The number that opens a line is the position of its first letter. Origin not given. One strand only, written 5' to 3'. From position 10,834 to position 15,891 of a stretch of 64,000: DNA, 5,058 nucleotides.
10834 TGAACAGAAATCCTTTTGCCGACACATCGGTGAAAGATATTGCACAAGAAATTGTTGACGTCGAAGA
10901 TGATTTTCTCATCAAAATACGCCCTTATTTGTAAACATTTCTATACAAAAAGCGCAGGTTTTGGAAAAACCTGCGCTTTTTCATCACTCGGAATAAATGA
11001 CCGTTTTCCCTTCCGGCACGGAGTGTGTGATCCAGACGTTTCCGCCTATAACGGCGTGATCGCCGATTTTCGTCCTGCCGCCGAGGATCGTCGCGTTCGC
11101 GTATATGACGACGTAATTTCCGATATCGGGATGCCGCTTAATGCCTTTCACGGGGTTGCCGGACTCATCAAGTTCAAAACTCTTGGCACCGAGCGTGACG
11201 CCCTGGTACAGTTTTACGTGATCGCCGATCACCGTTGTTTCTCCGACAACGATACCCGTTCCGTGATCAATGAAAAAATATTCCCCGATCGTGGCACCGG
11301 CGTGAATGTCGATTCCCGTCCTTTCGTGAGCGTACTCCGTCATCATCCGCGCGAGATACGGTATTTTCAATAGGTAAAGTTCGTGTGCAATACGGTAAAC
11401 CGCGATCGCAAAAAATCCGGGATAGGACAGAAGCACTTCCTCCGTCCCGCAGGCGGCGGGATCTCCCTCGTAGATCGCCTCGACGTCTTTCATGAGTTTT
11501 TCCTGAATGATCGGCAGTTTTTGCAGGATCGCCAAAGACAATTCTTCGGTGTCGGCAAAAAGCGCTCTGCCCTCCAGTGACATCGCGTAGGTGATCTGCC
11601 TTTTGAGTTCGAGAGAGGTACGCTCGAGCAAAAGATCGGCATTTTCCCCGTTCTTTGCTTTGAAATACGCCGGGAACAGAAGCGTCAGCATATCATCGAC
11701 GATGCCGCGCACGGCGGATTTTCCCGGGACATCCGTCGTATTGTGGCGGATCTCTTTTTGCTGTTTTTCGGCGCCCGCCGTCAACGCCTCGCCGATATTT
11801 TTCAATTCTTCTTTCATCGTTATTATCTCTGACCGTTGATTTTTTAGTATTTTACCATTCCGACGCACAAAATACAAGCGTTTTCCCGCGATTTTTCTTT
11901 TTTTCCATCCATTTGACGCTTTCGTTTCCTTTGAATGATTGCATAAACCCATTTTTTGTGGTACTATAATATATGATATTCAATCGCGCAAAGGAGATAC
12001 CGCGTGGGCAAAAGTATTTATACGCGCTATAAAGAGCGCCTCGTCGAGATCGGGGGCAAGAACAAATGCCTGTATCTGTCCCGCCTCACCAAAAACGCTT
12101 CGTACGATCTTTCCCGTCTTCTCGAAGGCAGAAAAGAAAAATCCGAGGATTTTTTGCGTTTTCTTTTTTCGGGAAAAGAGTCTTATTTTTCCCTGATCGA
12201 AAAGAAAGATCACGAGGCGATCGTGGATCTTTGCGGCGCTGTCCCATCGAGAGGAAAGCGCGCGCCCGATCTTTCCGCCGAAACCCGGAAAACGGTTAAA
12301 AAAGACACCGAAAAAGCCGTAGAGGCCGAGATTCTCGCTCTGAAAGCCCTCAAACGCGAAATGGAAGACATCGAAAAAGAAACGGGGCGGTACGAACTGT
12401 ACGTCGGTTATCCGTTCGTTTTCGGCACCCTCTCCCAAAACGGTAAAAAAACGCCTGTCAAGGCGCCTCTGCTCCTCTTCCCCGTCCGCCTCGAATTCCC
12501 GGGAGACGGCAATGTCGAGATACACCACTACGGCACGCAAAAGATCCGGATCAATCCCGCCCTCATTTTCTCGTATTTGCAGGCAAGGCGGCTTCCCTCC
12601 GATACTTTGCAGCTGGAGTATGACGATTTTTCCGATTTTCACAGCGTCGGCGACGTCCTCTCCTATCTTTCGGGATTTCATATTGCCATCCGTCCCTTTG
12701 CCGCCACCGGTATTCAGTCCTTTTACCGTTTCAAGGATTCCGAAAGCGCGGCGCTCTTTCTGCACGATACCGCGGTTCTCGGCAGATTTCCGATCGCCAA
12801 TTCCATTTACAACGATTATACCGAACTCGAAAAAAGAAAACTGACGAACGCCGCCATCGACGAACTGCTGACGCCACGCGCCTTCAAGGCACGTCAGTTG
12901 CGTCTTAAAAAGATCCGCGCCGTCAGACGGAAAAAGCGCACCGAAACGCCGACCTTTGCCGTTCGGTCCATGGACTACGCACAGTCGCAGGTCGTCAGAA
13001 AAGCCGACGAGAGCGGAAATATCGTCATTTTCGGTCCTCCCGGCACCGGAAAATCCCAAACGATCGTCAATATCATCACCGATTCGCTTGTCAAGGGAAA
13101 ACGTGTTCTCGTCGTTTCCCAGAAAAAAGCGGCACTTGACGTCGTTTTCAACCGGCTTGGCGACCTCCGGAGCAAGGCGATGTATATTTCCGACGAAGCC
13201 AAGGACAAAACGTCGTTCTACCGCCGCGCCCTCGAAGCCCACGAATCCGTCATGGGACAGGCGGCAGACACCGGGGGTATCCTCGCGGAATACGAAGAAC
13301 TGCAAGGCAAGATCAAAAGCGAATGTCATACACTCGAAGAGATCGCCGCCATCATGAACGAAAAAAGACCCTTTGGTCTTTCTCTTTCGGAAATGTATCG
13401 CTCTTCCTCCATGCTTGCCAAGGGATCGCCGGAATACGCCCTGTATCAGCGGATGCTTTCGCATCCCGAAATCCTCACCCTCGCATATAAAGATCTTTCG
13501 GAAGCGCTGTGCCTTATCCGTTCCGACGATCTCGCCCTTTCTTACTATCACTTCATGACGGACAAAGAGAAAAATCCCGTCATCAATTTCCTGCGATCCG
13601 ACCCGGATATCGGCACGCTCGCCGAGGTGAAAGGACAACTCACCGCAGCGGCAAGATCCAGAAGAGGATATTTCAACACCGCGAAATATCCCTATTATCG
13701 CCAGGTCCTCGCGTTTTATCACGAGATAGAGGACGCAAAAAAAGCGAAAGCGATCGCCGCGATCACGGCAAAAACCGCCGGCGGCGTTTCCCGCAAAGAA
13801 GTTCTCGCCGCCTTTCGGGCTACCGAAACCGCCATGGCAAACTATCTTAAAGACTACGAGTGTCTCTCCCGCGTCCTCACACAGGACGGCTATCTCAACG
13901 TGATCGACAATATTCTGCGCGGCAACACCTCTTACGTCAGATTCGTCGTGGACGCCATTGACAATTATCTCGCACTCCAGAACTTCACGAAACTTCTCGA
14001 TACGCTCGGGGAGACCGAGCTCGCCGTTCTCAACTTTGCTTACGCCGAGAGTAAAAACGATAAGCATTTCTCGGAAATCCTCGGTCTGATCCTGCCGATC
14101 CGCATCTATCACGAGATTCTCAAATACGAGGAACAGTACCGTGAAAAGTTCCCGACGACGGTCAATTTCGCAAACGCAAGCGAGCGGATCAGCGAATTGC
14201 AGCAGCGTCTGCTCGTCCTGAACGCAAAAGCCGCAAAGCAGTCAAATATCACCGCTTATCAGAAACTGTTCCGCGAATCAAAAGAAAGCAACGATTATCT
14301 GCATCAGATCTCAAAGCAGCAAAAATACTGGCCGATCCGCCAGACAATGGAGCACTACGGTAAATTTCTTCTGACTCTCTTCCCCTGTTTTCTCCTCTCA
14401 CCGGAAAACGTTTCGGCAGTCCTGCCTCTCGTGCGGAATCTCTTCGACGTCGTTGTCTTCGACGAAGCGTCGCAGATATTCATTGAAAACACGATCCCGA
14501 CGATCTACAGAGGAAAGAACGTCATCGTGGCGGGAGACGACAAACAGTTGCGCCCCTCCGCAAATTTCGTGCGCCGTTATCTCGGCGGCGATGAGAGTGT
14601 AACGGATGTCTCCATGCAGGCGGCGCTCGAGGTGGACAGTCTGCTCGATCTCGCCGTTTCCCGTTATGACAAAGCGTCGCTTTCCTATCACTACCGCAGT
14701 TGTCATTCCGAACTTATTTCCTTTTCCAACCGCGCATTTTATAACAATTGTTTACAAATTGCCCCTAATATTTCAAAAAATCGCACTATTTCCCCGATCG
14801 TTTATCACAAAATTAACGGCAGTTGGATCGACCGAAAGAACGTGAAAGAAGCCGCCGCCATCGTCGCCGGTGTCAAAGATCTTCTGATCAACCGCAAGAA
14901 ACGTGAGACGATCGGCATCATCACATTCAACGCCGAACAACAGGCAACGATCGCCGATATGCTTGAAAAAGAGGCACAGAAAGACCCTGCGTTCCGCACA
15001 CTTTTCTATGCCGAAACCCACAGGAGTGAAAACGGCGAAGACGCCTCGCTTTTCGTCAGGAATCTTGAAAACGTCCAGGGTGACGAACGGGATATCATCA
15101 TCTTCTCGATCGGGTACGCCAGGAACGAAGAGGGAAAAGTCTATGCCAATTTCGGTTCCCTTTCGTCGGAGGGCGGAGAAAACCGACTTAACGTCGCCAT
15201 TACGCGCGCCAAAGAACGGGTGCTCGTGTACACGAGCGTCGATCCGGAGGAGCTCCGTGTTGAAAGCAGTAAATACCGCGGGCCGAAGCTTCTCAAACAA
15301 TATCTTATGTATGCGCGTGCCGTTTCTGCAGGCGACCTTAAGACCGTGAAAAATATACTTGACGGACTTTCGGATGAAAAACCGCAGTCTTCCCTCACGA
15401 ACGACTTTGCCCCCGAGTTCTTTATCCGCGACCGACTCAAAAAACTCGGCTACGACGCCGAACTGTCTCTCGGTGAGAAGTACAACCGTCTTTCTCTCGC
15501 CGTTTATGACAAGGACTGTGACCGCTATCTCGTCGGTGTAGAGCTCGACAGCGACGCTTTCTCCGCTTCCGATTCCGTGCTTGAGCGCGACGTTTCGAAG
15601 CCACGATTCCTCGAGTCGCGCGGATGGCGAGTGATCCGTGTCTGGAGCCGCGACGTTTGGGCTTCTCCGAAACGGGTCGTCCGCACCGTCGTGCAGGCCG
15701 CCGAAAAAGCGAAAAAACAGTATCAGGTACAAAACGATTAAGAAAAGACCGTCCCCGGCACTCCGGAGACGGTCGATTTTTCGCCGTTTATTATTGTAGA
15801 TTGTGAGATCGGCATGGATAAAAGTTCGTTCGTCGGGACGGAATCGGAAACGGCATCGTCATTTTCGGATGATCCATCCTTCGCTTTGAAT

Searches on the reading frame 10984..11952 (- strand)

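Call 12: search_protein_families(library=pfam, proteins=[window:10984-11952:-], max_evalue=0.01)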
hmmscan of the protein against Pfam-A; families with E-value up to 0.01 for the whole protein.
window:10984-11952:- (322 aa): 2 families
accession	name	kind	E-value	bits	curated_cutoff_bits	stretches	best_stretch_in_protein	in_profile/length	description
PF00132.30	Hexapep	-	2.5e-08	33.7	27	1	276-310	3-36/36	Bacterial transferase hexapeptide (six repeats)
PF06426.19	SATase_N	-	3.5e-05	24.5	21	1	136-183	56-103/105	Serine acetyltransferase, N-terminal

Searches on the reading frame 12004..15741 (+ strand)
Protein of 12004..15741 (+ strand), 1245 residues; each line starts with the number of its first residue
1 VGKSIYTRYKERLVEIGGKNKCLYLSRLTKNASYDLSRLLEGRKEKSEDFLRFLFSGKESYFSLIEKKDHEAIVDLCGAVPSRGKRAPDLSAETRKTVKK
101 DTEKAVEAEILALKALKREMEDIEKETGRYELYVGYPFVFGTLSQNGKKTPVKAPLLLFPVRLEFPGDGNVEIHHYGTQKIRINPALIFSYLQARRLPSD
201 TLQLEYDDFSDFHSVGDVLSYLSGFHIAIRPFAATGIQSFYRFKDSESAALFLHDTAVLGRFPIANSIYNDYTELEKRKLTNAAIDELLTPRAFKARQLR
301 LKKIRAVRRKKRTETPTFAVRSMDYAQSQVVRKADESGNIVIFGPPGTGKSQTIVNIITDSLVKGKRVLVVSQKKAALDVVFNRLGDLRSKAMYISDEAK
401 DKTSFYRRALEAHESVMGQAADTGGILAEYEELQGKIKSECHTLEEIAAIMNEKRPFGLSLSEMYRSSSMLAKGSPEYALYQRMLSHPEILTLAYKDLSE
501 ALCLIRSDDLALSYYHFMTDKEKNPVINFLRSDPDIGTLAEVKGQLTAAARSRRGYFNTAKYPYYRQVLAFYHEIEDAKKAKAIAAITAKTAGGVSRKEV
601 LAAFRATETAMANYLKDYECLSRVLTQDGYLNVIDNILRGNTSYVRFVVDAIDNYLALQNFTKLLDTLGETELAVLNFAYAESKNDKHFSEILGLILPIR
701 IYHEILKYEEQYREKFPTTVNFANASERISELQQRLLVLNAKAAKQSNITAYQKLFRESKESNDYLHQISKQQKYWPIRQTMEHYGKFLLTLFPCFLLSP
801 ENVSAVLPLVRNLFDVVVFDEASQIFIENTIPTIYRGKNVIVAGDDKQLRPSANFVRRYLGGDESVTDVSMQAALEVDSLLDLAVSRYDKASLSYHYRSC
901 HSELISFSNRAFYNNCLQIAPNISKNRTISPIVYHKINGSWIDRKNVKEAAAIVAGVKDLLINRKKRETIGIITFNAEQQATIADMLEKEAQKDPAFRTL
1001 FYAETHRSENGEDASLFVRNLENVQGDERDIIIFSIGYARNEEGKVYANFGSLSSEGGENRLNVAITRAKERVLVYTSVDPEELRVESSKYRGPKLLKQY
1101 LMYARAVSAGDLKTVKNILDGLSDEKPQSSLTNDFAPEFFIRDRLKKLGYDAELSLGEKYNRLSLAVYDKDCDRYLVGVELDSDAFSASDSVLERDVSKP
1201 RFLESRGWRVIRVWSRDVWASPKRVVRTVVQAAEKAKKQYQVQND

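Call 13: search_protein_families(library=pfam, proteins=[window:12004-15741:+], max_evalue=0.01)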
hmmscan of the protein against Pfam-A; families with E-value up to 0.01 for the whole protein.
window:12004-15741:+ (1245 aa): 9 families
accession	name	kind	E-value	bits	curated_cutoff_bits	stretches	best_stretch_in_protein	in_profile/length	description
PF13087.12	AAA_12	-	5.6e-21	75.4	27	1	879-1076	4-191/195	AAA domain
PF18741.7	MTES_1575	-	1.1e-15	57.9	38.2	1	1141-1232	5-95/96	REase_MTES_1575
PF13086.12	AAA_11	-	3e-15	57.1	27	2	325-394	4-75/257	AAA domain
PF13195.11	DUF4011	-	3.6e-08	34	22.2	1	12-187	1-154/158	Protein of unknown function (DUF4011)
PF13245.12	AAA_19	-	5.1e-06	27.1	25.1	1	327-385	1-61/134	AAA domain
PF04480.18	DUF559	-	0.0003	21.1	20.6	1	1168-1232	46-107/109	Protein of unknown function (DUF559)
PF01443.25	Viral_helicase1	-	0.00047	20.5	21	0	340-369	1-29/228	Viral superfamily 1 RNA helicase core domain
PF13604.12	AAA_30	-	0.00082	19.6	27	0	325-386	4-67/191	AAA domain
PF20720.3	nSTAND3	-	0.0033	17.6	27.2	0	329-380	9-60/155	Novel STAND NTPase 3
